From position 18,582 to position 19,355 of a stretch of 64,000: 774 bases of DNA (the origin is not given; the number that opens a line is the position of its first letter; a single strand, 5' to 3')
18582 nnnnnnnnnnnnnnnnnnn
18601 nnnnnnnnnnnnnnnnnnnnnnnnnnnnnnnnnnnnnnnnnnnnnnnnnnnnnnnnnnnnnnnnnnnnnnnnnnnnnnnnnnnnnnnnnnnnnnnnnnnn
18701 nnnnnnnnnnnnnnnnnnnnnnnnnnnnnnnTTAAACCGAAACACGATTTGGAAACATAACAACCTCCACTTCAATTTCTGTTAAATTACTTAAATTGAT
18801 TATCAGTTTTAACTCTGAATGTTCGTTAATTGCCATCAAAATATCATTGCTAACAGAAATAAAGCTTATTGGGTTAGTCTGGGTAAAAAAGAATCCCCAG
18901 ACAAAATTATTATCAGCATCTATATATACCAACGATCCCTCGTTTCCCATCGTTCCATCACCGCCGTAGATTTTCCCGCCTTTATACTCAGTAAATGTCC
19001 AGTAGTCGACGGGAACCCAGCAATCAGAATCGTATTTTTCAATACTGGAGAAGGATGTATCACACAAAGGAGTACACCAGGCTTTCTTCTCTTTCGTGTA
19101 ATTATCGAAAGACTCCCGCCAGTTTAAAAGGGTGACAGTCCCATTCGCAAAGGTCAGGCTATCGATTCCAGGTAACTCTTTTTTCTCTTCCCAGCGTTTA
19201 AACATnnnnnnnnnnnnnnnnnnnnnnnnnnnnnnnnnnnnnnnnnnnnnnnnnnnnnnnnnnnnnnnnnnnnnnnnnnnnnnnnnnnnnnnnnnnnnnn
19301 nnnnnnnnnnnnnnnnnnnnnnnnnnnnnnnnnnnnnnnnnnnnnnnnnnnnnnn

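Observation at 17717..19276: AT-rich 1.5-kb islet with three uncharacterised genes wedged between the ilvY and ilvA stop codons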

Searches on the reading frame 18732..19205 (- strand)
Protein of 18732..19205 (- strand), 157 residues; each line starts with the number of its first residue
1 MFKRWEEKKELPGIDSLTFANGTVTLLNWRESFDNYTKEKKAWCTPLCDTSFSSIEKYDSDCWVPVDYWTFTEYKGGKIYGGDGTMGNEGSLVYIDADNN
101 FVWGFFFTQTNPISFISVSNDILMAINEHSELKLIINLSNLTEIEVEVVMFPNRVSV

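Call 4: search_protein_families(proteins=[window:18732-19205:-], library=ncbifam, max_evalue=1)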
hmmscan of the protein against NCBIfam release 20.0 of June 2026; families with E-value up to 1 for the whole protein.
window:18732-19205:- (157 aa): 0 families

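Call 5: search_protein_families(proteins=[window:18732-19205:-], library=padloc, max_evalue=1)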
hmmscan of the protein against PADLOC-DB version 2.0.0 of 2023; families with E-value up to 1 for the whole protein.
window:18732-19205:- (157 aa): 0 families

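Call 13: profile_search(protein=window:18732-19205:-)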
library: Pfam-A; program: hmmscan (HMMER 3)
A. the first sequence (157 residues): domains with independent E <= 10: 1; with E <= 0.001: 0
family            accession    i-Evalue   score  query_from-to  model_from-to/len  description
AChE_tetra        PF08674.15       0.59    10.4      27-44         19-35/35  Acetylcholinesterase tetramerisation domain

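Call 17: search_solved_structures(query=window:18732-19205:-, max_evalue=10)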
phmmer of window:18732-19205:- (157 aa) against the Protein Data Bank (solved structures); distinct sequences matched with E-value up to 10: 0.

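Call 24: find_homologous_proteins(query=window:18732-19205:-)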
Query window:18732-19205:- (157 aa): 47 proteins with E <= 0.001 among 76 candidates.
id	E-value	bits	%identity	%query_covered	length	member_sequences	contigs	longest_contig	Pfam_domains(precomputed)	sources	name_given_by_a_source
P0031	2.5e-92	325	90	100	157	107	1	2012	-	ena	-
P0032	4.6e-47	178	52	95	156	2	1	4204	-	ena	-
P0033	8.0e-45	171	49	92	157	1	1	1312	-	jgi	jgi:hypothetical protein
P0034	2.7e-44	169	50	95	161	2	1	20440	-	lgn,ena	-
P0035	3.0e-44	169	51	89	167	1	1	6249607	-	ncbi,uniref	ncbi:hypothetical protein [Paenibacillus sp. KS-LC4]|uniref:hypothetical protein n=1 Tax=Paenibacill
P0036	8.4e-44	167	48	93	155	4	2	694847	-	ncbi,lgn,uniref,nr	ncbi:hypothetical protein [Paenibacillus sp. Root52]|uniref:hypothetical protein n=1 Tax=Paenibacill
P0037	3.7e-43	165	47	95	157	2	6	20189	-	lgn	-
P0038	1.6e-42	163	48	94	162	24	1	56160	-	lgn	-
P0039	2.2e-42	163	50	90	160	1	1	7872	-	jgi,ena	-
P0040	3.5e-42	162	46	96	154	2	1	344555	-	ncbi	ncbi:hypothetical protein [Paenibacillus sp. BAC0078]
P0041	6.1e-42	161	45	95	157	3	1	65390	-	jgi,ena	-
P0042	1.3e-41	160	50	89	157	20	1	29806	-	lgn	-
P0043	1.6e-41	160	47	92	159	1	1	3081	-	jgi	jgi:hypothetical protein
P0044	1.9e-41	160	49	91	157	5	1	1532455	-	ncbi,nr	ncbi:hypothetical protein I6N90_00725 [Paenibacillus sp. GSMTC-2017]|nr:hypothetical protein [Paenib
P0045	2.1e-41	159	49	89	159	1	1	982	-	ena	-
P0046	4.6e-41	158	48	93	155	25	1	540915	-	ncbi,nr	ncbi:hypothetical protein CHH60_16590 [Paenibacillus sp. 7523-1]|nr:hypothetical protein CHH60_16590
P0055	2.8e-39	153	44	92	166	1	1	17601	-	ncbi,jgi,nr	ncbi:MAG: hypothetical protein LBD04_09105 [Synergistaceae bacterium]|jgi:hypothetical protein|nr:hy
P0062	2.7e-28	117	44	88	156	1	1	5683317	-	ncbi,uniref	ncbi:hypothetical protein [Flavobacterium johnsoniae]|uniref:hypothetical protein n=1 Tax=Flavobacte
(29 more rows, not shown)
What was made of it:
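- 18732..19205 (-): ORF3: a 157-aa acidic cytoplasmic protein with an all-beta, partial-propeller-like fold. It belongs to a family spread across phyla. 47 homologue clusters at 29-90% identity in Paenibacillus, Flavobacterium, Synergistaceae and others (call 24).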

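Call 25: find_encoding_contigs(protein=P0036, flank=7000, max_places=2)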
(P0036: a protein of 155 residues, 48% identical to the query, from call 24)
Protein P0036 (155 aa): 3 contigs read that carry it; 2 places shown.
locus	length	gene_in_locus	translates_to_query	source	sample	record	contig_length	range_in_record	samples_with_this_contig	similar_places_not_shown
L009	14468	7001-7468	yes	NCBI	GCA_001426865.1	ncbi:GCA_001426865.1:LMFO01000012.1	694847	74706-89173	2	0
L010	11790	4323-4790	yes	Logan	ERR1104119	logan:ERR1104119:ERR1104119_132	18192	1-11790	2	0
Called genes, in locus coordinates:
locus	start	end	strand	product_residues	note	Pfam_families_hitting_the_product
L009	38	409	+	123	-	-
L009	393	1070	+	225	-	PF14567:SUKH_5 (faint), PF09346:SMI1_KNR4, PF14568:SUKH_6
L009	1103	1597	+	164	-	PF09346:SMI1_KNR4, PF14568:SUKH_6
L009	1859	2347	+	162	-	PF04634:YezG-like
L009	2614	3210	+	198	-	-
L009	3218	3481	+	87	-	-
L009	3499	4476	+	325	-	-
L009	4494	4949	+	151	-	PF20335:DUF6630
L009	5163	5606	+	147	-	PF09346:SMI1_KNR4, PF14568:SUKH_6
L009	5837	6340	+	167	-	-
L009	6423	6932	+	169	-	-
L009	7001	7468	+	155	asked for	-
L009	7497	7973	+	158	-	-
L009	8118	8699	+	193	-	-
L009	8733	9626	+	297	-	PF08843:AbiEii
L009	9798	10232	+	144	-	PF15574:Imm48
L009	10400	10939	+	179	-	PF01885:PTS_2-RNA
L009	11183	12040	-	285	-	PF01073:3Beta_HSD (weak), PF02254:TrkA_N (faint), PF05368:NmrA, PF13460:NAD_binding_10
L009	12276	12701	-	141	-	PF02082:Rrf2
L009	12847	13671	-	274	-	PF00528:BPD_transp_1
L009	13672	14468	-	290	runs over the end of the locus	PF00528:BPD_transp_1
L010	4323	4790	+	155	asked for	-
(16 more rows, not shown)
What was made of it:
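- Closest known: Polyimmunity or orphan-immunity gene arrays of polymorphic toxin systems. Same: In Paenibacillus sp. Root52 an ORF3 homologue lies in a co-directional run of small genes that includes three SUKH genes, a YezG-like gene, DUF6630 and Imm48 (call 25).
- One ORF3 homologue lies in a SUKH/YezG/DUF6630/Imm48 array (call 25).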

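Call 26: find_encoding_contigs(protein=P0062, flank=7000, max_places=2)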
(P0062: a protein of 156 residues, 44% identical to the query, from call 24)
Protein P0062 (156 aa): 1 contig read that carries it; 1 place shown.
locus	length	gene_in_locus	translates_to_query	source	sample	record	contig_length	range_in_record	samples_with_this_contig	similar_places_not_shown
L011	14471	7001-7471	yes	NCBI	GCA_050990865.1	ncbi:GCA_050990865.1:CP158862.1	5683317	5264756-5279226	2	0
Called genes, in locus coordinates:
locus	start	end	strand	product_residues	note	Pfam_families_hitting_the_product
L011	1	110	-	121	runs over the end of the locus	-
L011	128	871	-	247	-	PF10946:DUF2625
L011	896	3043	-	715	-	PF00999:Na_H_Exchanger, PF00582:Usp (weak)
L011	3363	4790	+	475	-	PF03315:SDH_beta, PF03313:SDH_alpha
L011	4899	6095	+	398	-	PF08239:SH3_3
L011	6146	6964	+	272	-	PF02548:Pantoate_transf, PF13714:PEP_mutase (weak)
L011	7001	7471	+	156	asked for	-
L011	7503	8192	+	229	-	PF00849:PseudoU_synth_2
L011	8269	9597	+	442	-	PF00171:Aldedh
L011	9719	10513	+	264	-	-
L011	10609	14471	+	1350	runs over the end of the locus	PF00989:PAS, PF08447:PAS_3 (weak), PF13426:PAS_9, PF01590:GAF, PF08447:PAS_3, PF00512:HisKA, PF02518:HATPase_c, PF00072:Response_reg, +6 more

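Call 27: find_encoding_contigs(protein=P0035, flank=7000, max_places=2)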
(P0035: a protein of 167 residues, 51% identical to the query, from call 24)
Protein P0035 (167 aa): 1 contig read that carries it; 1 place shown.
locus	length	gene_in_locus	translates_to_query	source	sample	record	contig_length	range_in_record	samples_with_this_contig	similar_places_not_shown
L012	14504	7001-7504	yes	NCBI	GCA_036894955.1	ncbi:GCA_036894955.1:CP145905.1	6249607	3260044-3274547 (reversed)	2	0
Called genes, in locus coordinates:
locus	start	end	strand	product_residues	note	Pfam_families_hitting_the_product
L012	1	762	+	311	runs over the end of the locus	PF08279:HTH_11, PF13280:WYL, PF25583:WCX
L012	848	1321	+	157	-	-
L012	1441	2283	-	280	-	PF13276:HTH_21, PF00665:rve, PF13683:rve_3, PF13333:rve_2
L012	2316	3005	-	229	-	PF13384:HTH_23 (weak), PF13565:HTH_32 (faint), PF13518:HTH_28 (weak), PF13551:HTH_29 (faint), PF26109:WHD_BrxR (faint), PF01527:HTH_Tnp_1 (weak), PF13384:HTH_23 (weak), PF13518:HTH_28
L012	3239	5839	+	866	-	PF14903:WG_beta_rep, PF11738:DUF3298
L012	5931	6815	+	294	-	PF04055:Radical_SAM, PF13186:SPASM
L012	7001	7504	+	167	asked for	-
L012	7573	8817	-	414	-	PF00654:Voltage_CLC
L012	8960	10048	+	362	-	PF05343:Peptidase_M42, PF01546:Peptidase_M20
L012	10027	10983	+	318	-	PF03881:Fructosamin_kin, PF01636:APH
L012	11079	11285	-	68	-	PF00269:SASP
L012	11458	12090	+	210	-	PF01068:DNA_ligase_A_M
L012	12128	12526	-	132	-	PF10990:DUF2809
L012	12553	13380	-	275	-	PF02311:AraC_binding, PF07883:Cupin_2 (weak), PF12833:HTH_18, PF00165:HTH_AraC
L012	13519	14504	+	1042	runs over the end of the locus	PF02837:Glyco_hydro_2_N, PF22666:Glyco_hydro_2_N2, PF00703:Glyco_hydro_2, PF02836:Glyco_hydro_2_C, PF16353:LacZ_4, PF02929:Bgal_small_N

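Call 29: find_encoding_contigs(protein=P0046, flank=7000, max_places=2)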
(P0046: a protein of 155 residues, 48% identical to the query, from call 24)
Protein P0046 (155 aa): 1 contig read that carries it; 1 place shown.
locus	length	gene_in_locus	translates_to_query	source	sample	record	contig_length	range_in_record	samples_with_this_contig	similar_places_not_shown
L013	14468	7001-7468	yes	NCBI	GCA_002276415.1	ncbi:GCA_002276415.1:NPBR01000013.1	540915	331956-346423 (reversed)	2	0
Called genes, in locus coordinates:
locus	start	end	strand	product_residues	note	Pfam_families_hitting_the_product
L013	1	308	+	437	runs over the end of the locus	PF01547:SBP_bac_1, PF13416:SBP_bac_8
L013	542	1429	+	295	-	PF00528:BPD_transp_1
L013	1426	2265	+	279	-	PF00528:BPD_transp_1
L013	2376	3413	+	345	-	PF04041:Glyco_hydro_130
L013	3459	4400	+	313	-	PF22612:GH113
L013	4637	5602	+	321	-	PF01636:APH, PF01633:Choline_kinase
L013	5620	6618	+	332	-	PF00534:Glycos_transf_1, PF13692:Glyco_trans_1_4 (weak)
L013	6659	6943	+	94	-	-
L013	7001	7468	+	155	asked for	-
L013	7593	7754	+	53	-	-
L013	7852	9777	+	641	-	PF00005:ABC_tran, PF13476:AAA_23 (faint), PF13555:AAA_29 (faint), PF01926:MMR_HSR1 (faint), PF02463:SMC_N (faint), PF05729:NACHT (faint), PF12848:ABC_tran_Xtn, PF00005:ABC_tran, +4 more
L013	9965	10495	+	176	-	-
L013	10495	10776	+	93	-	-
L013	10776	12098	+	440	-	PF03738:GSP_synth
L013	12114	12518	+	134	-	PF03994:DUF350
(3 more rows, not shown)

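Call 30: find_encoding_contigs(protein=P0038, flank=7000, max_places=2)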
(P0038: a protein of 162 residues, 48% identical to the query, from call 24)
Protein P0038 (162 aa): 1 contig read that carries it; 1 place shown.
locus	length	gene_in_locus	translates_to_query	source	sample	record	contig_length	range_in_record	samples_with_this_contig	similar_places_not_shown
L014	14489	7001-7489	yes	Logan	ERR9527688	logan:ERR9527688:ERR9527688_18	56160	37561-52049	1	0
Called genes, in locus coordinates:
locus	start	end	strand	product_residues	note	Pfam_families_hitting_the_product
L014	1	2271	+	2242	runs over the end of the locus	PF09992:NAGPA, PF00963:Cohesin (weak), PF16656:Pur_ac_phosph_N, PF00149:Metallophos, PF02368:Big_2, PF00395:SLH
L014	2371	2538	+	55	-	-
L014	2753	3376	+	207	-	PF00440:TetR_N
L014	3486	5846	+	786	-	PF01326:PPDK_N, PF27448:Rph_4th (weak), PF00391:PEP-utilizers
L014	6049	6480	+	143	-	PF02590:SPOUT_MTase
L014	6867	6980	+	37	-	PF18977:DUF5713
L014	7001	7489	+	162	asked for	-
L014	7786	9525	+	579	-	PF00005:ABC_tran, PF02463:SMC_N (faint), PF03193:RsgA_GTPase (faint), PF13555:AAA_29 (faint), PF20720:nSTAND3 (faint), PF05729:NACHT (faint), PF13304:AAA_21 (faint), PF00005:ABC_tran, +2 more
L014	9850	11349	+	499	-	-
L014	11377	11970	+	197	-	PF00440:TetR_N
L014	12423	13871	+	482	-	PF00270:DEAD, PF04851:ResIII, PF00271:Helicase_C, PF03880:DbpA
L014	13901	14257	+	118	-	PF01541:GIY-YIG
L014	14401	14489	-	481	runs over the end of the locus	PF03403:PAF-AH_p_II, PF01738:DLH (faint), PF00561:Abhydrolase_1 (weak), PF07224:Chlorophyllase (faint), PF12740:PETase (faint), PF03403:PAF-AH_p_II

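Call 42: search_solved_structures(query=A2, max_evalue=10, show_alignments=1)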
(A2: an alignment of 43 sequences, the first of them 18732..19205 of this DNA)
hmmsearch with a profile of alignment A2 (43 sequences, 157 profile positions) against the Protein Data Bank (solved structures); distinct sequences matched with E-value up to 10: 1.
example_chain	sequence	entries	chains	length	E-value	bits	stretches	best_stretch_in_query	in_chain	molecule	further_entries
1tue_A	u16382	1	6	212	0.46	13.5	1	42-78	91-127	Replication protein E1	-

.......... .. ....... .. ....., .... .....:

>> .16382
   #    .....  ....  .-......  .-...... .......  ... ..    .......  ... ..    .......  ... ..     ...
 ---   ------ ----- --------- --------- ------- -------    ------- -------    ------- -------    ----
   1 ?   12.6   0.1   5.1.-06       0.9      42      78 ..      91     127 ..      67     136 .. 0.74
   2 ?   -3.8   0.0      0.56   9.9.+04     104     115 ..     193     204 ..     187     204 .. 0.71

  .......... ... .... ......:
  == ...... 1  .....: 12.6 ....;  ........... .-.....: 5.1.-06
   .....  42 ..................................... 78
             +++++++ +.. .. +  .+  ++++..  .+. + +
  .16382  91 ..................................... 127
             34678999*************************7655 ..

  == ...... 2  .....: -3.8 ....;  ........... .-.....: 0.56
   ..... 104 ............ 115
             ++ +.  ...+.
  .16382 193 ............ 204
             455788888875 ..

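Call 53: profile_search(alignment_id=A2)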
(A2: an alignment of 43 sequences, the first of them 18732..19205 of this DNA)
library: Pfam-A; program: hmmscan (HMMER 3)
A. the first sequence (157 residues): domains with independent E <= 10: 1; with E <= 0.001: 0
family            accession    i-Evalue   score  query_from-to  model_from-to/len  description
AChE_tetra        PF08674.15       0.59    10.4      27-44         19-35/35  Acetylcholinesterase tetramerisation domain
B. every sequence of the alignment scanned on its own (43 sequences): families by number of members that match
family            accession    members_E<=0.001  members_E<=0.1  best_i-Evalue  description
DUF2119           PF09892.16                 0               1        7.1e-02  Uncharacterized protein conserved in archaea (DUF2119)
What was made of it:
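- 18732..19205 (-): No Pfam or PDB sequence match (calls 42, 53).
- Closest known: Polyimmunity or orphan-immunity gene arrays of polymorphic toxin systems. Different: ORF3 matches no Imm or SUKH Pfam family (call 53).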

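Call 54: predict_structure(alignment_id=A2)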
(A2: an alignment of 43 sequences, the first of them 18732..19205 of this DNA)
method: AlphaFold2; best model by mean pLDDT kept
length: 157 residues; sequences in the alignment: 43
mean_pLDDT: 92.0   pTM: 0.86
mean pLDDT of the five models: 92.0, 91.7, 91.6, 91.5, 91.3
residues with pLDDT >= 90: 129; 70-90: 20; 50-70: 2; < 50: 6
segments of 3 or more residues with pLDDT < 50: 152-157
pLDDT, mean of each block of 10 residues (from residue 1): 87 96 96 91 96 86 93 98 94 97 96 97 96 97 93 43
secondary structure, 60 per line:
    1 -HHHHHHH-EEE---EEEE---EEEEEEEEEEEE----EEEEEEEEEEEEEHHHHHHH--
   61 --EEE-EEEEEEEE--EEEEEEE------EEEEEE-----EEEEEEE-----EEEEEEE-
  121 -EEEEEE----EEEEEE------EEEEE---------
elements in order: H2-8 E10-12 E16-19 E23-34 E39-51 H52-58 E63-65 E67-74 E77-83 E90-95 E101-107 E113-119 E122-127 E132-137 E144-148
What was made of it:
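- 18732..19205 (-): The AlphaFold2 (AF2) model has pLDDT 92 and pTM 0.86 (call 54).
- On Beta-propeller proteins (ORF3): The confident model has about 13 strands in 157 aa (call 54).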

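Call 58: fold_search(model_id=the predicted structure, library=pdb)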
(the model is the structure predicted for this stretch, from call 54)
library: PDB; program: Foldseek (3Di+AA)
matches with E <= 10: 1423; with E <= 0.001: 0
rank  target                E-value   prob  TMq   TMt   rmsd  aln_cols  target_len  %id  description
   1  1p22_A                1.3e-03  1.00  0.39  0.17  15.8       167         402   10  Structure of a beta-TrCP1-Skp1-beta-catenin complex: destruction motif binding and lysine specificity on the SCFbeta-T (released 2003-07-08)
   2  9tes_A                3.0e-03  1.00  0.40  0.20  15.8       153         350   10  Crystal structure of beta-TrCP bound by diphosphorylated PDCD4 degron peptide (released 2026-04-08)
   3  3nol                  3.5e-03  1.00  0.45  0.31   2.8        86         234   13  Crystal structure of Zymomonas mobilis Glutaminyl Cyclase (trigonal form) (released 2010-11-03)
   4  6wnx_A                4.3e-03  1.00  0.41  0.16  16.0       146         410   10  FBXW11-SKP1 in complex with a pSer33/pSer37 Beta-Catenin peptide (released 2020-05-06)
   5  6q6g_R                5.6e-03  1.00  0.39  0.18  16.3       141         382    8  Cryo-EM structure of the APC/C-Cdc20-Cdk2-cyclinA2-Cks2 complex, the D1 box class (released 2019-09-11)
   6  9dhd_B                7.7e-03  0.97  0.35  0.16  18.2       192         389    7  The ternary complex of DDB1, DDA1, DET1 (released 2025-02-05)
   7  5o51                  9.4e-03  0.77  0.29  0.16  16.5       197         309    8  AfRom2 CNH domain (released 2018-06-13)
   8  6l8a_E                1.0e-02  1.00  0.44  0.16  17.3       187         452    8  Tetrathionate hydrolase from Acidithiobacillus ferrooxidans (released 2020-11-11)
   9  9tg7_A                1.1e-02  0.99  0.40  0.19  15.8       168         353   10  Crystal structure of beta-TrCP bound by monophosphorylated WEE1 degron peptide (released 2026-04-08)
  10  7nyq_B                1.4e-02  0.99  0.39  0.23  13.9       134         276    8  Crystal structure of the Mei-P26 NHL domain (released 2022-05-04)
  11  9qtu_C                1.4e-02  1.00  0.43  0.18  16.0       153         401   10  human PAN2-PAN3 deadenylase complex in the apo state (released 2025-12-10)
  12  6m93_A                1.5e-02  0.99  0.41  0.18  16.0       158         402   11  Monophosphorylated pSer33 b-Catenin peptide, b-TrCP/Skp1, NRX-1933 ternary complex (released 2019-04-03)
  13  3nok_B                1.5e-02  0.99  0.35  0.25  14.2       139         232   15  Crystal structure of Myxococcus xanthus Glutaminyl Cyclase (released 2010-11-03)
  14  4raa                  1.7e-02  1.00  0.39  0.19   6.6       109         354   11  Crystal structure of a Putative exported protein (BF0058) from Bacteroides fragilis NCTC 9343 at 2.60 A resolution (released 2014-10-15)
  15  8pv4_CT               1.7e-02  0.97  0.31  0.13  14.6       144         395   10  Chaetomium thermophilum pre-60S State 2 - pre-5S rotation with Rix1 complex - composite structure (released 2023-11-15)
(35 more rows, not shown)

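Call 69: find_encoding_contigs(protein=P0044, flank=7000, max_places=1)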
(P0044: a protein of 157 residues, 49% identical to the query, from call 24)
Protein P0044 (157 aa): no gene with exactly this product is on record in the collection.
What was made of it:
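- Tried and rejected: One context look-up failed because the protein was not on record (call 69).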

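Call 70: find_encoding_contigs(protein=P0055, flank=7000, max_places=1)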
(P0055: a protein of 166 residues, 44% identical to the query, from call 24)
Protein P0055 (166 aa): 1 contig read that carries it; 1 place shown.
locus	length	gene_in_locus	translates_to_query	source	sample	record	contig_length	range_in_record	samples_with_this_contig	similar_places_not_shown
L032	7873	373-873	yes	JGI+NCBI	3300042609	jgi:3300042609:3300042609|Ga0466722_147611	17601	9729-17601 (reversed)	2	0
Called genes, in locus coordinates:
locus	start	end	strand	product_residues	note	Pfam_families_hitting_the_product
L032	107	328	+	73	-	-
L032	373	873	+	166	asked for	-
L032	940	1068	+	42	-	-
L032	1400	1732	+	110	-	PF01385:OrfB_IS605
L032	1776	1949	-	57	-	-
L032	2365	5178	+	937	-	PF00176:SNF2-rel_dom, PF00270:DEAD (weak), PF00271:Helicase_C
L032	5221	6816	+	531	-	PF00753:Lactamase_B, PF23023:Anti-Pycsar_Apyc1, PF12706:Lactamase_B_2 (weak), PF16661:Lactamase_B_6, PF10996:Beta-Casp, PF07521:RMMBL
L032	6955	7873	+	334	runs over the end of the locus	PF00579:tRNA-synt_1b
